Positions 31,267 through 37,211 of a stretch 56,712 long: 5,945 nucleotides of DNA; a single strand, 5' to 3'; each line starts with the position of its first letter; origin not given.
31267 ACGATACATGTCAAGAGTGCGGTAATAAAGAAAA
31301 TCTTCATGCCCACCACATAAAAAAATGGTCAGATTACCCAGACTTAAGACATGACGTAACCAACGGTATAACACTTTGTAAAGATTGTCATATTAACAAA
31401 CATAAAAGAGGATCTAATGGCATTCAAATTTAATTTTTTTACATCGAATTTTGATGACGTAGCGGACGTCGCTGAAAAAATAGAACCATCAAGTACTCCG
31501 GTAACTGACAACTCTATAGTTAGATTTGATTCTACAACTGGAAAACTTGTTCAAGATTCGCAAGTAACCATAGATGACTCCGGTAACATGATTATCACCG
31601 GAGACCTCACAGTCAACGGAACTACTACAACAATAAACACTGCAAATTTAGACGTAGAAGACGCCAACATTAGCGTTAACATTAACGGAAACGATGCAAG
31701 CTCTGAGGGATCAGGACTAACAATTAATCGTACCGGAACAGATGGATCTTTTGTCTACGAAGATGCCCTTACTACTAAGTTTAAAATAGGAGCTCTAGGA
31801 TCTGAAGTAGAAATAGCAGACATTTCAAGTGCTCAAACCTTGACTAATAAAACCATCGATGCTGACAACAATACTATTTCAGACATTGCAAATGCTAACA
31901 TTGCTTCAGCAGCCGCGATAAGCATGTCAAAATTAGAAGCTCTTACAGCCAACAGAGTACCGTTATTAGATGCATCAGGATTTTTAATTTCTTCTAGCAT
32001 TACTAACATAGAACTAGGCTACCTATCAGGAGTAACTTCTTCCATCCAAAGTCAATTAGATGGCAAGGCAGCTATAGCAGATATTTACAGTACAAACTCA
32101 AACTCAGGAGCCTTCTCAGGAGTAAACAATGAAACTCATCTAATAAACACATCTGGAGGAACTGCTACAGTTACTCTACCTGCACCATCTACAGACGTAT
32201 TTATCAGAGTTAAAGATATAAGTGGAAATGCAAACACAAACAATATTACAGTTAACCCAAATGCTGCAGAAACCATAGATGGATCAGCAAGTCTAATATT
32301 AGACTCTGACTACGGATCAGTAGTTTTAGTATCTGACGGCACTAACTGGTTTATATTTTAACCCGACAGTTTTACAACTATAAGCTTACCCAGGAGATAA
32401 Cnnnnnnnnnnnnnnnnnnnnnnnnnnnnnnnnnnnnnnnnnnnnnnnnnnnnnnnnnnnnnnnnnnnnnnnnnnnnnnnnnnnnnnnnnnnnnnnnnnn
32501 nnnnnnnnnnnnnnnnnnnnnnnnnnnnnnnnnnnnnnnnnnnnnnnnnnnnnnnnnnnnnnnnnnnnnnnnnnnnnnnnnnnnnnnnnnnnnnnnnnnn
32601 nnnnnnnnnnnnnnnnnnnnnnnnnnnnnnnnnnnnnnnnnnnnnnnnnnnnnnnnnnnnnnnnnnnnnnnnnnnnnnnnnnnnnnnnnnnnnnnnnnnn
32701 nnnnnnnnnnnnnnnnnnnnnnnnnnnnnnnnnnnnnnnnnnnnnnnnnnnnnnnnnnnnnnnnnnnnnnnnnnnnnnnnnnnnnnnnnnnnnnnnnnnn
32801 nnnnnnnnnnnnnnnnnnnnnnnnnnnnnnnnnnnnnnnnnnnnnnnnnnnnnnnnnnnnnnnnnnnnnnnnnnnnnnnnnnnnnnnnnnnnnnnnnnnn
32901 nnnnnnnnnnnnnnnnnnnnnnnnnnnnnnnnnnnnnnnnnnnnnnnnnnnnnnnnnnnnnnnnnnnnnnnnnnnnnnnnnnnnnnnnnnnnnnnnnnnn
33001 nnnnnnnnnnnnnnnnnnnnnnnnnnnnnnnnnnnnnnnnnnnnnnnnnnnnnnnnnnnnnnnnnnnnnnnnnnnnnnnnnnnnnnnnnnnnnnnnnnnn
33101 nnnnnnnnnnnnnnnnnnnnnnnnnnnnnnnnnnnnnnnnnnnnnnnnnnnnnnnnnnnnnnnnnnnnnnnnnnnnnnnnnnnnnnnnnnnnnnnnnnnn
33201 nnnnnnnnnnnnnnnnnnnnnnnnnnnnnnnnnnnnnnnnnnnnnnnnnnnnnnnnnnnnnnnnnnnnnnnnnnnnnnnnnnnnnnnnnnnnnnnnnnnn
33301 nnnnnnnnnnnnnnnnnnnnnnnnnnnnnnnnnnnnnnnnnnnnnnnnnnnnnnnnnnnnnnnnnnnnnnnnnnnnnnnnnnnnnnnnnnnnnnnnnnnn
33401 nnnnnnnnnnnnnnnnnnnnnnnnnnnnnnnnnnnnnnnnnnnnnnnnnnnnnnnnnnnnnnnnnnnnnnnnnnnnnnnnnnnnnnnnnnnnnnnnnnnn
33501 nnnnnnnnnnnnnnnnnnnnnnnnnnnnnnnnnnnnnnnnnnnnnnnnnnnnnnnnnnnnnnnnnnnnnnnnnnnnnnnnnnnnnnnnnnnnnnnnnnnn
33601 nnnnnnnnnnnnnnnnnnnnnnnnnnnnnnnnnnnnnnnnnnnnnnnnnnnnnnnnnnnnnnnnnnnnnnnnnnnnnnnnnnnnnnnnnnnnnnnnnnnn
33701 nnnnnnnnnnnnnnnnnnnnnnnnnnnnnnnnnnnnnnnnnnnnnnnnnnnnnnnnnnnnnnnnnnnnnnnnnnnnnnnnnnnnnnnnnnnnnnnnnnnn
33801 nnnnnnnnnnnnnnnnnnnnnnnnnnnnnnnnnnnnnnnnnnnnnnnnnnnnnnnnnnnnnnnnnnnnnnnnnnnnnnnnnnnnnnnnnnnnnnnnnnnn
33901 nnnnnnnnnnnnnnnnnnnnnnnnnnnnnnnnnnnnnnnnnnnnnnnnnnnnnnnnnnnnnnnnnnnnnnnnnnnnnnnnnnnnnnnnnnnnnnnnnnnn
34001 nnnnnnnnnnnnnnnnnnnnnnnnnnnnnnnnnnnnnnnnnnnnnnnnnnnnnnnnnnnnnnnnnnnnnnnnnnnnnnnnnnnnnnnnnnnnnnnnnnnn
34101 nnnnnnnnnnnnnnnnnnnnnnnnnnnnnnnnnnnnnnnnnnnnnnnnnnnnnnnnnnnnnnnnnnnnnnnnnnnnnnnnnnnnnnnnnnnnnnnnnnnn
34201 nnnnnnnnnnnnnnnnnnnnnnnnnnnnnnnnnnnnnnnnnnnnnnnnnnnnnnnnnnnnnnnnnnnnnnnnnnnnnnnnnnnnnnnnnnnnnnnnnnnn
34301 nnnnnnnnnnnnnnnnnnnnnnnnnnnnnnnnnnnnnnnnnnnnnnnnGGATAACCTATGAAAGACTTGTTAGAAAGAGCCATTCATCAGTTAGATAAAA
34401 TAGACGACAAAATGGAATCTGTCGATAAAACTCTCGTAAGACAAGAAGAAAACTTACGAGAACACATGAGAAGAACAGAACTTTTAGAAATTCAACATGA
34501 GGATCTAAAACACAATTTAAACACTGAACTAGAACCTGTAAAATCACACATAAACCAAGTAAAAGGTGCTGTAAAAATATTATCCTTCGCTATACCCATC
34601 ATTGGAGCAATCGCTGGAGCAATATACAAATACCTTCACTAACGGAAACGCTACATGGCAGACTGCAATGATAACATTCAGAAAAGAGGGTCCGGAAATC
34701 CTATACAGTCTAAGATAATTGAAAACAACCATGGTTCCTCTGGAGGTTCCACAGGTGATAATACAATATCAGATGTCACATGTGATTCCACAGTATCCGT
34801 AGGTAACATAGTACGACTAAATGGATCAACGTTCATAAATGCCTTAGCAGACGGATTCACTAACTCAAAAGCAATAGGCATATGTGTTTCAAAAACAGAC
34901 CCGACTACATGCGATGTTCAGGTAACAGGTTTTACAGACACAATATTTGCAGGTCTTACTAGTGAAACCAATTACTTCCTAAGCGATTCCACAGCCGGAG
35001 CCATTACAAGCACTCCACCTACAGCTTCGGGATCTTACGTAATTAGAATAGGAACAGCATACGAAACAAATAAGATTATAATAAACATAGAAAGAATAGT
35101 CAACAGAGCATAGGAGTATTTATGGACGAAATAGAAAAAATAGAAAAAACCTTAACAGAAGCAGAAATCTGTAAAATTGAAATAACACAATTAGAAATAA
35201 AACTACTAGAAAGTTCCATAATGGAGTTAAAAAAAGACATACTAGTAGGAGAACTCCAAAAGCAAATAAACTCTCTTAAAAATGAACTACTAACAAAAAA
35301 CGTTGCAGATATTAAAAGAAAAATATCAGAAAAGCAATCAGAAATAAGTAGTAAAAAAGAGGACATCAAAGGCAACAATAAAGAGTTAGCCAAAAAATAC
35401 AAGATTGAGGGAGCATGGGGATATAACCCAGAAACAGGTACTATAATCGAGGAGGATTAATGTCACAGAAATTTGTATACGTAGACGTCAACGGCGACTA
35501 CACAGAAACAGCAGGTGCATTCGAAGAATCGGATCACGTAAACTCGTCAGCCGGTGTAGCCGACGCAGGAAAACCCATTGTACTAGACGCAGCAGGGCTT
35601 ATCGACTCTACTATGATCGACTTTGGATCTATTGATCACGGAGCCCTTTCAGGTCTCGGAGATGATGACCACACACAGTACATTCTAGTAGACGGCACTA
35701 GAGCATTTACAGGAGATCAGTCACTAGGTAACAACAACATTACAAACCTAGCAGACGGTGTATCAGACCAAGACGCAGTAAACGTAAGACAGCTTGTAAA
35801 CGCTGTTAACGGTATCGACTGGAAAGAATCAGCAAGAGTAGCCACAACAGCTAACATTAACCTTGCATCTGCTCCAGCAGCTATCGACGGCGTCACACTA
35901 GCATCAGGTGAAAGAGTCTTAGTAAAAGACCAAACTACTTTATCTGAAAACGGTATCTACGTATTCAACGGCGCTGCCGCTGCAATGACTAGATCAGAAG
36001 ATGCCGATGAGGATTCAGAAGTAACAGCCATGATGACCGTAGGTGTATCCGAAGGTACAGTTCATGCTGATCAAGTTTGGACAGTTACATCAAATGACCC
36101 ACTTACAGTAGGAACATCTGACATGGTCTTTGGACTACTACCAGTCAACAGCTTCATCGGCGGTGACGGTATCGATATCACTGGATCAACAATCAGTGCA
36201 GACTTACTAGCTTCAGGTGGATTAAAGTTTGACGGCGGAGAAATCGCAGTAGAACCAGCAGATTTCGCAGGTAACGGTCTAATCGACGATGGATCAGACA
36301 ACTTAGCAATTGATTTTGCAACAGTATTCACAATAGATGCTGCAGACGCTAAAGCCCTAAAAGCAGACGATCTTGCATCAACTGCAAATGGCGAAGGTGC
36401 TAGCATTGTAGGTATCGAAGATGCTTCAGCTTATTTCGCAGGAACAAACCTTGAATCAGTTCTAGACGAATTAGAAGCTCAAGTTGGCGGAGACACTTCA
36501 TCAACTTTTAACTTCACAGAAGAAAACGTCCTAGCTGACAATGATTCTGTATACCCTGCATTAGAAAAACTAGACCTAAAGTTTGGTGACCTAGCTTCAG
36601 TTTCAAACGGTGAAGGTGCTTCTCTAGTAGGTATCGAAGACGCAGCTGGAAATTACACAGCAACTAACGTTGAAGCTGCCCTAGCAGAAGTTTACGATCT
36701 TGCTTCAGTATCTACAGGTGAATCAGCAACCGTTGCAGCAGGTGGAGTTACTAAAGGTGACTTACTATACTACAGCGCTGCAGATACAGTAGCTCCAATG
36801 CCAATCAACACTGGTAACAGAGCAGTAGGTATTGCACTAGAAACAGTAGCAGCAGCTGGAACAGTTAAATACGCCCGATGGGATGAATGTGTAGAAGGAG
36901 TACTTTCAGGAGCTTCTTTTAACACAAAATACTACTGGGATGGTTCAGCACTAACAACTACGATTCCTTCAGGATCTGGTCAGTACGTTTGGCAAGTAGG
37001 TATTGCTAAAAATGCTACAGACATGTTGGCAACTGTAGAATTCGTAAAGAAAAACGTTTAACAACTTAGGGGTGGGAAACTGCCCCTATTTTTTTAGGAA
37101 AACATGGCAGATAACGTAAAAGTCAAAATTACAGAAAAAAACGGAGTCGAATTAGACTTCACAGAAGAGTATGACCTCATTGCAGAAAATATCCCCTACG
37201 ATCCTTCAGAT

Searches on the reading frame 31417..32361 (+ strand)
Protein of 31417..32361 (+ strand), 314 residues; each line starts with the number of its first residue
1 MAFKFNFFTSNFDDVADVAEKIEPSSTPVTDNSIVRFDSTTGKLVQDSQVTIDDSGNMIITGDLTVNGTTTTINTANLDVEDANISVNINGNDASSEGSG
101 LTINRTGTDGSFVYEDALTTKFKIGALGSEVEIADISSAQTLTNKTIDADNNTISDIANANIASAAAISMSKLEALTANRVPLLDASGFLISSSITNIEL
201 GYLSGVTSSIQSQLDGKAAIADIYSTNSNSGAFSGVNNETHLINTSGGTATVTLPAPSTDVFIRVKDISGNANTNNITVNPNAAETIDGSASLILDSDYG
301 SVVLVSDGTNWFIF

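Call 88: search_protein_families(library=pfam, proteins=[window:31417-32361:+], max_evalue=0.001)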
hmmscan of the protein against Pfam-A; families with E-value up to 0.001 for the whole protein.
window:31417-32361:+ (314 aa): 1 family
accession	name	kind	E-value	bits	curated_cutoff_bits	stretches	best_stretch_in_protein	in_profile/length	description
PF07880.17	T4_gp9_10_N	-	9.1e-05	23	25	1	237-304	76-150/175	Bacteriophage T4 gp9/10-like protein, N-terminal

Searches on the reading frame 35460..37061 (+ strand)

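Call 88: search_protein_families(library=pfam, proteins=[window:35460-37061:+], max_evalue=0.001)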
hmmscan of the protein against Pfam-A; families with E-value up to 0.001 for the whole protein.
window:35460-37061:+ (533 aa): 1 family
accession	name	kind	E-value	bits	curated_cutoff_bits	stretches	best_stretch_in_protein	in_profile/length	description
PF05662.19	YadA_stalk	-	4.5e-07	30.6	28.4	1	94-134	2-42/43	Coiled stalk of trimeric autotransporter adhesin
